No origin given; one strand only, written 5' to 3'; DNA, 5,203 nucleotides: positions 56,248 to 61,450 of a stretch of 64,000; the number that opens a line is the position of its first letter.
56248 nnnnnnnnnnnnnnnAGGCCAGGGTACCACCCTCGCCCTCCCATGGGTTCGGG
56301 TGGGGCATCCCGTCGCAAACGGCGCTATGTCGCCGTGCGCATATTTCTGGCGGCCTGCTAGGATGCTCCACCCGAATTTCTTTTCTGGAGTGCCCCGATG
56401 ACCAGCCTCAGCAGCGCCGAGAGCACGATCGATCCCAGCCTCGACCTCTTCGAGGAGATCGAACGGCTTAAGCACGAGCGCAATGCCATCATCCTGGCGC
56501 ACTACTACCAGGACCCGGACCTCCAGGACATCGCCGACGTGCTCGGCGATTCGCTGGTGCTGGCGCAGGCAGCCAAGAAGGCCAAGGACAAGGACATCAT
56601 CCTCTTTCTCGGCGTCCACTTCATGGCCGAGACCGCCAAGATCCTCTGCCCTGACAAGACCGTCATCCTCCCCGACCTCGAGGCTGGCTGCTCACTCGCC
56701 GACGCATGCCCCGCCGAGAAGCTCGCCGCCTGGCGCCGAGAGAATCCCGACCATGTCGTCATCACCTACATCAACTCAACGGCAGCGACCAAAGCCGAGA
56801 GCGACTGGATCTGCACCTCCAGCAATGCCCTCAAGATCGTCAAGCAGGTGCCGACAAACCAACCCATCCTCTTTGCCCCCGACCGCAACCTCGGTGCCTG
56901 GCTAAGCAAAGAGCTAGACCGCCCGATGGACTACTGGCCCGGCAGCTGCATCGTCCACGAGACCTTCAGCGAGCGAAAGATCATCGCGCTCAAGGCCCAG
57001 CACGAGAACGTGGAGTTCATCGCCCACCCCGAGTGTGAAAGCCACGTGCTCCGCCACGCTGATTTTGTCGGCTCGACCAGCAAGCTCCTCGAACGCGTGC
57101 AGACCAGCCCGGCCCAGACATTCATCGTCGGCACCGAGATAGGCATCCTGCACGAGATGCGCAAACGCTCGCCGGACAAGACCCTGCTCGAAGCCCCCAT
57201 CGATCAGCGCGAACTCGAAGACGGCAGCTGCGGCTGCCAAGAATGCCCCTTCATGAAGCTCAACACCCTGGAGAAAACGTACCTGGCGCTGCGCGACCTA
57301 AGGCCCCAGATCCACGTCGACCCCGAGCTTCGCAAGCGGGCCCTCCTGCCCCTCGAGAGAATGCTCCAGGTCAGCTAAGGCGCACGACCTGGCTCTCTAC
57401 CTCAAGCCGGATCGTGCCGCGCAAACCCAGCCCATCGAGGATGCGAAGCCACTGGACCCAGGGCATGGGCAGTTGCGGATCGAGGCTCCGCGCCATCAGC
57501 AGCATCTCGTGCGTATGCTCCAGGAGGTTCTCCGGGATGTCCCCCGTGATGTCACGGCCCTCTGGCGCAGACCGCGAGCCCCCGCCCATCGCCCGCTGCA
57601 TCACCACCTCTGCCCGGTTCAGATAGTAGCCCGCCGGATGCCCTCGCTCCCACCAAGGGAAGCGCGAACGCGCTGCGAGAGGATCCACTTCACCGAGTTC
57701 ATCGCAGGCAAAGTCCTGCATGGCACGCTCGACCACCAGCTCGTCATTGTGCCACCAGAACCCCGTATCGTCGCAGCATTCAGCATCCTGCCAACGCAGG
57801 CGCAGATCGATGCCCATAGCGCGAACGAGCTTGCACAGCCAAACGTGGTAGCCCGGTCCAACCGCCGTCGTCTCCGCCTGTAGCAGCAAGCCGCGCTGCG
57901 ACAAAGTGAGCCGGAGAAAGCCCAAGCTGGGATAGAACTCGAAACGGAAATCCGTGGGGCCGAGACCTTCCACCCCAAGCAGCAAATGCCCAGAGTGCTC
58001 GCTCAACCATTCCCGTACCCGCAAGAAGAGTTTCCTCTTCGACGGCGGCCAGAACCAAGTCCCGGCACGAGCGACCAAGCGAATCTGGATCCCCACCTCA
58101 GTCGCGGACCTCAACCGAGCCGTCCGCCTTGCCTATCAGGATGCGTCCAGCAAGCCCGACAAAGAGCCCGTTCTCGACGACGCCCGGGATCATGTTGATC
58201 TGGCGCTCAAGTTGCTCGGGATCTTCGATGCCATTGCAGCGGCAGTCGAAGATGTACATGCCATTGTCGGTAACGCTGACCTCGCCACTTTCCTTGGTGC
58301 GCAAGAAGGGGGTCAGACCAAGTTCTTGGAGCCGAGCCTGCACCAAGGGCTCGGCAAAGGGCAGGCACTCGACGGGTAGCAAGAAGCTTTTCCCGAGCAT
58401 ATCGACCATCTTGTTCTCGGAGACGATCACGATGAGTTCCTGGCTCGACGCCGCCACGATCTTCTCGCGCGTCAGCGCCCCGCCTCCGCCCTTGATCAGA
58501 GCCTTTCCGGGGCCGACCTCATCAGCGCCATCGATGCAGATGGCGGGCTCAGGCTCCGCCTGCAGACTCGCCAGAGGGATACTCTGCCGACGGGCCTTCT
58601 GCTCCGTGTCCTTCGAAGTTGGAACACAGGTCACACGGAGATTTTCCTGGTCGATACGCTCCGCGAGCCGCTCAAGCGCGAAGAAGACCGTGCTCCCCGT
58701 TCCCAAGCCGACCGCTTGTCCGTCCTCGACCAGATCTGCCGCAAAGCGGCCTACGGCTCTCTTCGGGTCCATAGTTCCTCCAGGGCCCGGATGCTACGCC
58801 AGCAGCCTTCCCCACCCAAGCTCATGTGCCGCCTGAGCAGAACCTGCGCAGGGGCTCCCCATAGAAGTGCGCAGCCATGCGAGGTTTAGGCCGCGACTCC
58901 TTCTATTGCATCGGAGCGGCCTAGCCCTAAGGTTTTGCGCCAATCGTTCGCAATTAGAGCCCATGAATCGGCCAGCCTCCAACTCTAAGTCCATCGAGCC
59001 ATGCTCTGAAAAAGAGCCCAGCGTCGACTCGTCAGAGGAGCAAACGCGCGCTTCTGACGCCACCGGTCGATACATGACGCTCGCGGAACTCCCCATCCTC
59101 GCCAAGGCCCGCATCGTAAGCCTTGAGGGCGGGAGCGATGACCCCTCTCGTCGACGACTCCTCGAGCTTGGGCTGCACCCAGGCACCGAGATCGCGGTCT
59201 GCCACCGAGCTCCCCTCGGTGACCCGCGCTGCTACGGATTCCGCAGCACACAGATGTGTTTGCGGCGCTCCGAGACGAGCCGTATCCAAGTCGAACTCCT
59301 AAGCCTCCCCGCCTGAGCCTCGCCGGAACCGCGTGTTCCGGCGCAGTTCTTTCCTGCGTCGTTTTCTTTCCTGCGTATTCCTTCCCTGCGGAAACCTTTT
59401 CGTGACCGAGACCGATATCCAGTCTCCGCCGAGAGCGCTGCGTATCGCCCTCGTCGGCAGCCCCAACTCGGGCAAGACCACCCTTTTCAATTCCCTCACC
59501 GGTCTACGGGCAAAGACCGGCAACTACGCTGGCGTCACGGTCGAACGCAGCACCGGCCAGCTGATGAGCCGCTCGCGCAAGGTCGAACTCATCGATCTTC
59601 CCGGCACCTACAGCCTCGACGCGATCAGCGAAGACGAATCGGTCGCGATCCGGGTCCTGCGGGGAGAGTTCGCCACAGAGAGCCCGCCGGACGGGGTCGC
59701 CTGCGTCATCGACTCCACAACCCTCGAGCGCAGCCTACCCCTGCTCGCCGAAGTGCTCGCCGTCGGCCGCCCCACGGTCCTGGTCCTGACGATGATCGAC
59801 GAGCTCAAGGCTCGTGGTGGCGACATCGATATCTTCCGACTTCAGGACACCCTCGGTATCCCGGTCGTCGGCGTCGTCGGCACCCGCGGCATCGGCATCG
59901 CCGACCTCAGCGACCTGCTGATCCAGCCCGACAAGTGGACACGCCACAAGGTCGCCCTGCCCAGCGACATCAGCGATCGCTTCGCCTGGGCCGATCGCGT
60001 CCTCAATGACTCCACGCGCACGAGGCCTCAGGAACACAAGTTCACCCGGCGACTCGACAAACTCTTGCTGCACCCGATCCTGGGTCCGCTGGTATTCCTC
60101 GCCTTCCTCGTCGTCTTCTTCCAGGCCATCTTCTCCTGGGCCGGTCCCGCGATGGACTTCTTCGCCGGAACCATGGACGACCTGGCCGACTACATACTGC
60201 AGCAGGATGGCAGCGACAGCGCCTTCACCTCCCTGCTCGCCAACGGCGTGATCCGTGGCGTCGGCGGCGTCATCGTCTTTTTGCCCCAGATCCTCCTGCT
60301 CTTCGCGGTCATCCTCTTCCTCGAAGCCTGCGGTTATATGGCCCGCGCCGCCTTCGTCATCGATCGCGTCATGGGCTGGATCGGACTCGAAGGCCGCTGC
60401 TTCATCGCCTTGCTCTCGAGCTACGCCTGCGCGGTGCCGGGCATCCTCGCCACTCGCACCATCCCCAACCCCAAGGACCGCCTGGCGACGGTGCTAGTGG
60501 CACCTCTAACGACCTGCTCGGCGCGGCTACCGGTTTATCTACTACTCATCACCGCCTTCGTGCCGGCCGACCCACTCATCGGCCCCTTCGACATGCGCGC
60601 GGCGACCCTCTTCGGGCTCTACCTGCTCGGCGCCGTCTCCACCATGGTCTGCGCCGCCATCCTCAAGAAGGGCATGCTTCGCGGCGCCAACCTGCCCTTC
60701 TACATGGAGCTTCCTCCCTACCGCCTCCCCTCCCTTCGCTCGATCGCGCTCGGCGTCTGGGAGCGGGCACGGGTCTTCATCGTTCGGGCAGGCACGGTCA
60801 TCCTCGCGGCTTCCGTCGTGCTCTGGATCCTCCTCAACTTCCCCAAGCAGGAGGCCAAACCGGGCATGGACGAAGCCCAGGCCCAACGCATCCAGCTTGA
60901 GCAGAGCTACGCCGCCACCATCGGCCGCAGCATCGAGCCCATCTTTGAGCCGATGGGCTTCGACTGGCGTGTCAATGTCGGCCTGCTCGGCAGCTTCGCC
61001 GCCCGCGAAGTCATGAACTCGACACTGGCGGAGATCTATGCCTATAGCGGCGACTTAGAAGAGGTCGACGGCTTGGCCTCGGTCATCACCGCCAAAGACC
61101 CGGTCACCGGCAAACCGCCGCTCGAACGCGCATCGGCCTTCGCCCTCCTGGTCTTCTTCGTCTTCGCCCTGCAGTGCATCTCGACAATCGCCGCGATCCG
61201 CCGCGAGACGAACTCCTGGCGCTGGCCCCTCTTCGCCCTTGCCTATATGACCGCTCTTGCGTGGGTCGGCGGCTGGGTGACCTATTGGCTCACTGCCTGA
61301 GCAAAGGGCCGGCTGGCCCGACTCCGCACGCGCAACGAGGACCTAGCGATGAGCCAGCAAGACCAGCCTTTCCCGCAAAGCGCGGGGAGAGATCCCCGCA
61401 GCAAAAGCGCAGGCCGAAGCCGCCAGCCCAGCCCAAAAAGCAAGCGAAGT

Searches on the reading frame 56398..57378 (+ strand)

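Call 79: search_protein_families(library=pfam, proteins=[window:56398-57378:+], max_evalue=0.0001)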
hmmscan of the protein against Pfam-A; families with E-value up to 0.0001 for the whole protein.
window:56398-57378:+ (326 aa): 1 family
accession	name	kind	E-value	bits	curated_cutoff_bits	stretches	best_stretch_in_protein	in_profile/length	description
PF02445.21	NadA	-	1.6e-116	389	27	1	19-324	1-295/295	Quinolinate synthetase A protein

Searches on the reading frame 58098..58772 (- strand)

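Call 79: search_protein_families(library=pfam, proteins=[window:58098-58772:-], max_evalue=0.0001)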
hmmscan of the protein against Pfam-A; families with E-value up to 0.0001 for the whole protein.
window:58098-58772:- (224 aa): 2 families
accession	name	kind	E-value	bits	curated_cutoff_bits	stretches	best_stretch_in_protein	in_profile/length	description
PF06026.20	Rib_5-P_isom_A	-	6.8e-58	195.5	26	1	48-218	1-173/173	Ribose 5-phosphate isomerase A (phosphoriboisomerase A)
PF00455.28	DeoRC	-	1.8e-05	25.2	31.8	1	3-48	5-47/160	DeoR C terminal sensor domain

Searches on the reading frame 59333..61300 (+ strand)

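Call 79: search_protein_families(library=pfam, proteins=[window:59333-61300:+], max_evalue=0.0001)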
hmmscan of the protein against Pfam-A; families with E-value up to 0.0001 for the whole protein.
window:59333-61300:+ (655 aa): 5 families
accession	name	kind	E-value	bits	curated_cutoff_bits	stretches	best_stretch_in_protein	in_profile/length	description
PF02421.24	FeoB_N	-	1.5e-48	164.7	27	1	37-194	2-154/156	Ferrous iron transport protein B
PF07670.19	Gate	-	1.9e-35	121.9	29.6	2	313-406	1-101/104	Nucleoside recognition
PF01926.29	MMR_HSR1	-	2.4e-18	66.7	21.9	1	37-153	1-112/113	50S ribosome-binding GTPase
PF07664.17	FeoB_C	-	5.3e-18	64.9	26.6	1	426-478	1-54/54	Ferrous iron transport protein B C terminus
PF09439.16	SRPRB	-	7.6e-06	25.9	25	1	37-142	5-96/178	Signal recognition particle receptor beta subunit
